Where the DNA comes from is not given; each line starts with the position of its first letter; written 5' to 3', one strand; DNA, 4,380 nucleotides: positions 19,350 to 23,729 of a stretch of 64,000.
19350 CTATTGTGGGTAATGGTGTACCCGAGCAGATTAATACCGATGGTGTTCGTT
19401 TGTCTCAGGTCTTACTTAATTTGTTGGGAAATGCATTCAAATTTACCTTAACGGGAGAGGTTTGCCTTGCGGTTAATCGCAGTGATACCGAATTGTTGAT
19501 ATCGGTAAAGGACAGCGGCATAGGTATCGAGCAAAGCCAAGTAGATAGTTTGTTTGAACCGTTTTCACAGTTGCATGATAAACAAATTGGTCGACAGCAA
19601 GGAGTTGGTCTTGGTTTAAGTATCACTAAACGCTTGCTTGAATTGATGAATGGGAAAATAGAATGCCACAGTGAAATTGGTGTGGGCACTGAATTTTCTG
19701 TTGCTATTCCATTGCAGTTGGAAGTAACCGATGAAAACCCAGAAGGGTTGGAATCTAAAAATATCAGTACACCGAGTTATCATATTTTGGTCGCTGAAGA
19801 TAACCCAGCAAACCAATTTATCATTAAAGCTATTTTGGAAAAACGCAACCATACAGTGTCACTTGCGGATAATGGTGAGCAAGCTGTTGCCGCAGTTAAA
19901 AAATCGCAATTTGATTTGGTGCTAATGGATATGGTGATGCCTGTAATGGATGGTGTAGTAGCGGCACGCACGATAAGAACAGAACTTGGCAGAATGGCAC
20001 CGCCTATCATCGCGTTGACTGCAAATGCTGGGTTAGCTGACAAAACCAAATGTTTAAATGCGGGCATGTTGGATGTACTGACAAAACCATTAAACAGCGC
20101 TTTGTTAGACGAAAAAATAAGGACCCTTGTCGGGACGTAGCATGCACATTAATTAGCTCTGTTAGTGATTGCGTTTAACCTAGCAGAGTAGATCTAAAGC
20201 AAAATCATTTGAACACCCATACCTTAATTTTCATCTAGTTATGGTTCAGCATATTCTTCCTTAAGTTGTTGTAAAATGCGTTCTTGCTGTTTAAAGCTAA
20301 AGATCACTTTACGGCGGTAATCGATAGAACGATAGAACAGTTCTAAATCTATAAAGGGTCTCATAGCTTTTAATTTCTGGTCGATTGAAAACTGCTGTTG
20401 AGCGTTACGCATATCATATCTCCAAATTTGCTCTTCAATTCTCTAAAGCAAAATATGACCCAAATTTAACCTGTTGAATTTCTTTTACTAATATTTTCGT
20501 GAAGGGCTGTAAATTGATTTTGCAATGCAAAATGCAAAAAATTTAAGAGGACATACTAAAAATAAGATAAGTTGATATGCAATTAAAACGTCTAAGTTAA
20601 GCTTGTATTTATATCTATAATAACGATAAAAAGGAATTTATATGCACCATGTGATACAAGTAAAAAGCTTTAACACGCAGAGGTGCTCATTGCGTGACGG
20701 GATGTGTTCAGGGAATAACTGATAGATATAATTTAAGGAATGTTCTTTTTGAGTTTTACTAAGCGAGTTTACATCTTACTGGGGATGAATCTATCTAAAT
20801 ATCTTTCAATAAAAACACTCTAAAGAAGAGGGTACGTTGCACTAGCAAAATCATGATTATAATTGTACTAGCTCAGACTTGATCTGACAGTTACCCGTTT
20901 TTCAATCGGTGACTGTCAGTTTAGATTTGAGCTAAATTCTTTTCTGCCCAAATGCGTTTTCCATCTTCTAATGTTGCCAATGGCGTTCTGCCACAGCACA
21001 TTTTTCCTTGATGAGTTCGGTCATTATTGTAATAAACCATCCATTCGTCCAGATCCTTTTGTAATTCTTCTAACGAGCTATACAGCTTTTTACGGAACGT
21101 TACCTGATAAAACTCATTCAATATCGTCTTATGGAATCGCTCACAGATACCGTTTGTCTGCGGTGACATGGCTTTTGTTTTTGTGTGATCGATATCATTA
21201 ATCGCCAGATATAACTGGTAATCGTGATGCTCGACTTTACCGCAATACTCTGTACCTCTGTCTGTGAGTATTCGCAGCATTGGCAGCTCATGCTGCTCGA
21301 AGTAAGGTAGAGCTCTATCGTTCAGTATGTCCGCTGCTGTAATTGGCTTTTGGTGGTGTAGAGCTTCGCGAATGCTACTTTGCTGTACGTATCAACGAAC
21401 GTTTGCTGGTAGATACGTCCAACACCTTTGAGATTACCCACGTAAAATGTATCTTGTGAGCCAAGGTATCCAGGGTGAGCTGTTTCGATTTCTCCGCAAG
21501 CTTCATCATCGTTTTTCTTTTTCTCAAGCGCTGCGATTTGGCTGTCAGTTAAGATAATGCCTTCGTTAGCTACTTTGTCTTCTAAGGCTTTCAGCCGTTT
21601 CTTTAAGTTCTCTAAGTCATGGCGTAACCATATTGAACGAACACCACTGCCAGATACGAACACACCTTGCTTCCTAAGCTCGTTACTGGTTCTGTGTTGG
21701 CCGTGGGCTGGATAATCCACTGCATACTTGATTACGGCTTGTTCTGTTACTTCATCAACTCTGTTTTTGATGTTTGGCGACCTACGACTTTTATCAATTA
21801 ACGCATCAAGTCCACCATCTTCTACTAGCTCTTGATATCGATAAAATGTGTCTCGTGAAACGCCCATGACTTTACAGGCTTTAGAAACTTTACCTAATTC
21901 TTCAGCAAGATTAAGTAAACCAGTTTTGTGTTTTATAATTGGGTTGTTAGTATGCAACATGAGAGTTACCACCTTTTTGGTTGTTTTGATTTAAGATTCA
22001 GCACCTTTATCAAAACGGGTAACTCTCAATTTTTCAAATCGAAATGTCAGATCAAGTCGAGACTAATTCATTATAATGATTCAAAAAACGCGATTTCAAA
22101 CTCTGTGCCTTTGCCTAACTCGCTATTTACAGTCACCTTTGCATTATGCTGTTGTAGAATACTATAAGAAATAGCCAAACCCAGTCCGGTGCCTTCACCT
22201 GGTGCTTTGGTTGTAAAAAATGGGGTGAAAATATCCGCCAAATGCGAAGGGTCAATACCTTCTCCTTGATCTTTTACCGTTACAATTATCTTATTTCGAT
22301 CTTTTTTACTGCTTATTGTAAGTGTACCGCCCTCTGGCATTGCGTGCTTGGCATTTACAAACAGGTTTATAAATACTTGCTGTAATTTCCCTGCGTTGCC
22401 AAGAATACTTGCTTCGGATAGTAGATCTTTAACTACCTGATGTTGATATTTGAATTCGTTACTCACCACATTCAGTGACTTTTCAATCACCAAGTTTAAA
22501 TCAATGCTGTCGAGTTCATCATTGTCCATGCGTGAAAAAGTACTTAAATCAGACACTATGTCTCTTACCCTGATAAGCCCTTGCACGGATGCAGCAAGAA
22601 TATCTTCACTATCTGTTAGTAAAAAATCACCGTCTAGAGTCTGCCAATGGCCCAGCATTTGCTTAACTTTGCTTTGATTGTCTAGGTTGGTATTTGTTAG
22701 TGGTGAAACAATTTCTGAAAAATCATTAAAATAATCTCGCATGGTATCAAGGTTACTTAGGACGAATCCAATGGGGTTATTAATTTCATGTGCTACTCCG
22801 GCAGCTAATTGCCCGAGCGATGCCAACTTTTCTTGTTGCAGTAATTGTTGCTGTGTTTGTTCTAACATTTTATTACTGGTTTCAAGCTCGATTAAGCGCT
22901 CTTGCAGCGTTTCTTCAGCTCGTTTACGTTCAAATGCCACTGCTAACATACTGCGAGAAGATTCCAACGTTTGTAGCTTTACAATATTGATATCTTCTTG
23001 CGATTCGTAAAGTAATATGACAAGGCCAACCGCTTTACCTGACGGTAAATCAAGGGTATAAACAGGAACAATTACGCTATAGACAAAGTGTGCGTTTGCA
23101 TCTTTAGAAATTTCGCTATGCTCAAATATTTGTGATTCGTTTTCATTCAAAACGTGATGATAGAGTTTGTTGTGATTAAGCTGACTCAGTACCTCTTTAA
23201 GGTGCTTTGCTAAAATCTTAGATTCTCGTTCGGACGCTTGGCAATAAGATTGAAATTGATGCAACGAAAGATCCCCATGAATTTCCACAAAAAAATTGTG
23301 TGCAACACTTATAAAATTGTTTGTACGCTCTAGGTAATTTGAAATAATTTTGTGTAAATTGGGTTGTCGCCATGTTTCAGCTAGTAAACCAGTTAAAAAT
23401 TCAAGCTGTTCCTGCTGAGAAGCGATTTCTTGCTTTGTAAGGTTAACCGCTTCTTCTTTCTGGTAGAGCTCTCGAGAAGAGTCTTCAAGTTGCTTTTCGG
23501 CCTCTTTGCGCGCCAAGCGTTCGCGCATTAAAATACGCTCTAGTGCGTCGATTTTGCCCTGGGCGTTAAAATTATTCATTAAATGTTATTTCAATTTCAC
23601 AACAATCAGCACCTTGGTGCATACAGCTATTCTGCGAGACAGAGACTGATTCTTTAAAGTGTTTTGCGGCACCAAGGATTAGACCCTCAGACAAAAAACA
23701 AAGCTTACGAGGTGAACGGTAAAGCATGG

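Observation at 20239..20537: Unannotated 57-aa protein with its own sigma54 promoter and LuxO-type boxes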

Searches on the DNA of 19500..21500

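Call 3: search_rna_families(source=window, start=19500, end=21500, threshold=evalue, max_evalue=10, show_alignments=3)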
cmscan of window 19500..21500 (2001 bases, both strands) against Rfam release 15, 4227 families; matches with E-value up to 10: 8.
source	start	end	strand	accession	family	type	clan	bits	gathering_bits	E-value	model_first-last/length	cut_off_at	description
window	20870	20933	+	RF03596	mir-5880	Gene; miRNA;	-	27.2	97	0.0091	1-79/79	no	mir-5880 microRNA precursor family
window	20782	20913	-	RF02349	psRNA2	Gene; sRNA;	-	24.8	65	0.0017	1-201/201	no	Proteobacterial sRNA psRNA2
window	20871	20939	+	RF00739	MIR476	Gene; miRNA;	-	20.5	80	1.6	1-92/92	no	MIR476 microRNA precursor family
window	21252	21285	-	RF01298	snoU25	Gene; snRNA; snoRNA; CD-box;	-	19.8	50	0.57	1-69/69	no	Small nucleolar RNA U25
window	20862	20941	+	RF03857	mir-3129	Gene; miRNA;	-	18.5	90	2.3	1-82/82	no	mir-3129 microRNA precursor family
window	20870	20933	+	RF00130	mir-192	Gene; miRNA;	-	17.8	54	0.94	1-76/76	no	mir-192/215 microRNA precursor family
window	20868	20935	-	RF00130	mir-192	Gene; miRNA;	-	15.2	54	6.5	1-76/76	no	mir-192/215 microRNA precursor family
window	20361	20701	-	RF02546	LSU_trypano_mito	Gene; rRNA;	CL00112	13.1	60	7.2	1-561/561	no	Trypanosomatid mitochondrial large subunit ribosomal RNA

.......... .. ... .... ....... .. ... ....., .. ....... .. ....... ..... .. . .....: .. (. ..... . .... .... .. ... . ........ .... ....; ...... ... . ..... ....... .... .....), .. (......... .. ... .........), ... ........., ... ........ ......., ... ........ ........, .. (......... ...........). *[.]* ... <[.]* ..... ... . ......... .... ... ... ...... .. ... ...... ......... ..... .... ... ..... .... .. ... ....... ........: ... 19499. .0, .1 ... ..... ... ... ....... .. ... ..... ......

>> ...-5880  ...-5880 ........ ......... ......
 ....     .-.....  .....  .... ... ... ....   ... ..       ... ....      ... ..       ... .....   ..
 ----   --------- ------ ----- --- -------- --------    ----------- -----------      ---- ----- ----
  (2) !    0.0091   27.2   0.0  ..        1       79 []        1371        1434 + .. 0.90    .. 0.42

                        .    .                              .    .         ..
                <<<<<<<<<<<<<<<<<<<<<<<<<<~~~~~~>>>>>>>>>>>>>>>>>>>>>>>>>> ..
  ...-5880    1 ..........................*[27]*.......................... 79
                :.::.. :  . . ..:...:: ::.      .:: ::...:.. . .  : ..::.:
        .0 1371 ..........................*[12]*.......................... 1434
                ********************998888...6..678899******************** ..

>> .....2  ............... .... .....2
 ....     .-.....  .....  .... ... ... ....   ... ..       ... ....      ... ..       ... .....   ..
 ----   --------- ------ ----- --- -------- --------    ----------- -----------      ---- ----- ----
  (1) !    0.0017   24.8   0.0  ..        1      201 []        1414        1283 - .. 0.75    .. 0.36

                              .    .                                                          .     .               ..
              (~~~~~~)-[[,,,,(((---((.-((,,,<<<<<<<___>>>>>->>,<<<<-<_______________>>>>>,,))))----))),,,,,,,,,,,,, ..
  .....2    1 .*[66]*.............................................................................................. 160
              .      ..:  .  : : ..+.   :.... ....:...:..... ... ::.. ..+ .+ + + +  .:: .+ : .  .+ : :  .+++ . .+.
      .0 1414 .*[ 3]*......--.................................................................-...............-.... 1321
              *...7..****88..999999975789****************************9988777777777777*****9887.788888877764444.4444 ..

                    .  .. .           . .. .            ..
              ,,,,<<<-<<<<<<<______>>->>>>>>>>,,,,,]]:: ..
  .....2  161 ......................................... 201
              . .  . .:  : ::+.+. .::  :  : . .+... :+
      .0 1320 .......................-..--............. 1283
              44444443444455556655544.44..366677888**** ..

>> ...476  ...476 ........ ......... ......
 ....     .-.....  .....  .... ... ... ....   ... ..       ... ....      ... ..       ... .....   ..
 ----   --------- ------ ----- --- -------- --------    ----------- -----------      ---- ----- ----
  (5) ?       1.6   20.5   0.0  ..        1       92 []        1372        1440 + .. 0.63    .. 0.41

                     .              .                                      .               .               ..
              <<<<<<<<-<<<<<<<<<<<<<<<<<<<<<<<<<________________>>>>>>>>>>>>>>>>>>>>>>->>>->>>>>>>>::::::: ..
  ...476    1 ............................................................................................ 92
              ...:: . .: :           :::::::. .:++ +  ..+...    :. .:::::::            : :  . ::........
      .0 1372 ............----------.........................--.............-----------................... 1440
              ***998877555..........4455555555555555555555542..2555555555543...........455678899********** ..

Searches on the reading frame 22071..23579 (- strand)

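Call 5: search_protein_families(library=pfam, proteins=[window:22071-23579:-])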
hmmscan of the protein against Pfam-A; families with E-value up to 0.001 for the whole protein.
window:22071-23579:- (502 aa): 2 families
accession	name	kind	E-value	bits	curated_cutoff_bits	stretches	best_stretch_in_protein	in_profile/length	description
PF02518.31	HATPase_c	-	2.8e-23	82.9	26.4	1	396-497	3-106/111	Histidine kinase-, DNA gyrase B-, and HSP90-like ATPase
PF00512.31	HisKA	-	2.5e-05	24.7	26.9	1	255-352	2-64/66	His Kinase A (phospho-acceptor) domain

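Call 48: search_protein_families(library=ncbifam, proteins=[window:22071-23579:-], max_evalue=0.01)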
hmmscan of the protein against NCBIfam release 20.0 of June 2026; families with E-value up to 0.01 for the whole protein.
window:22071-23579:- (502 aa): 79 families (the best 25 are shown)
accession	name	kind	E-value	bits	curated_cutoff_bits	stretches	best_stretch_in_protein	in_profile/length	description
NF038348.1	T2SS_HK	subfamily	1.2e-70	238.6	450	1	203-497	274-570/574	histidine kinase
NF052574.1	HisKinEspCMyxo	equivalog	2.3e-49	168.3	1200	2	289-496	427-633/785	serine histidine kinase EspC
NF008468.0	PRK11360.1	equivalog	1.7e-48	165.4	646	2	326-497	432-605/616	two-component system sensor histidine kinase AtoS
NF007688.0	PRK10364.1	equivalog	3.3e-45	154.7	479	2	337-497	288-448/460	two-component system sensor histidine kinase ZraS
NF052573.1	HisKinEspAMyxo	equivalog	3.1e-40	137.9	1400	1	240-497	369-608/755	serine histidine kinase EspA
NF010411.0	PRK13837.1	equivalog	1.1e-33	116.3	647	2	337-497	498-672/828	two-component system VirA-like sensor kinase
TIGR02966.1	phoR_proteo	equivalog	4.2e-31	108.2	334.2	1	333-498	159-333/333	phosphate regulon sensor histidine kinase PhoR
NF047497.1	HK_LIC_12097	equivalog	8.8e-31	106.9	500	2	292-498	163-364/367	LIC_12097 family sensor histidine kinase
NF046020.1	HisKinCckABruc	equivalog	2.6e-30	105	1000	2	361-496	559-703/868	cell cycle histidine kinase CckA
NF046044.1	PnpS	equivalog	1.4e-27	96.7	400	1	337-498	219-389/390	two-component system histidine kinase PnpS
NF047794.1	HisKinPtgB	equivalog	2.8e-26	92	1000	2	331-491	486-646/656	two-component system sensor histidine kinase PgtB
NF053867.1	SprKinKinDBac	equivalog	4.6e-26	91.3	775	1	325-497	319-494/500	sporulation kinase KinD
NF046026.1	HisKinCckACaul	equivalog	1.9e-25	89.1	1000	2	332-496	345-528/678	cell cycle histidine kinase CckA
NF033092.0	HK_WalK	equivalog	3.2e-24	85.5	725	1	340-497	424-591/594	cell wall metabolism sensor histidine kinase WalK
NF041735.1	hist_kin_RppB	equivalog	1.1e-23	83.7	400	1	333-497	261-436/438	two-component system sensor histidine kinase RppB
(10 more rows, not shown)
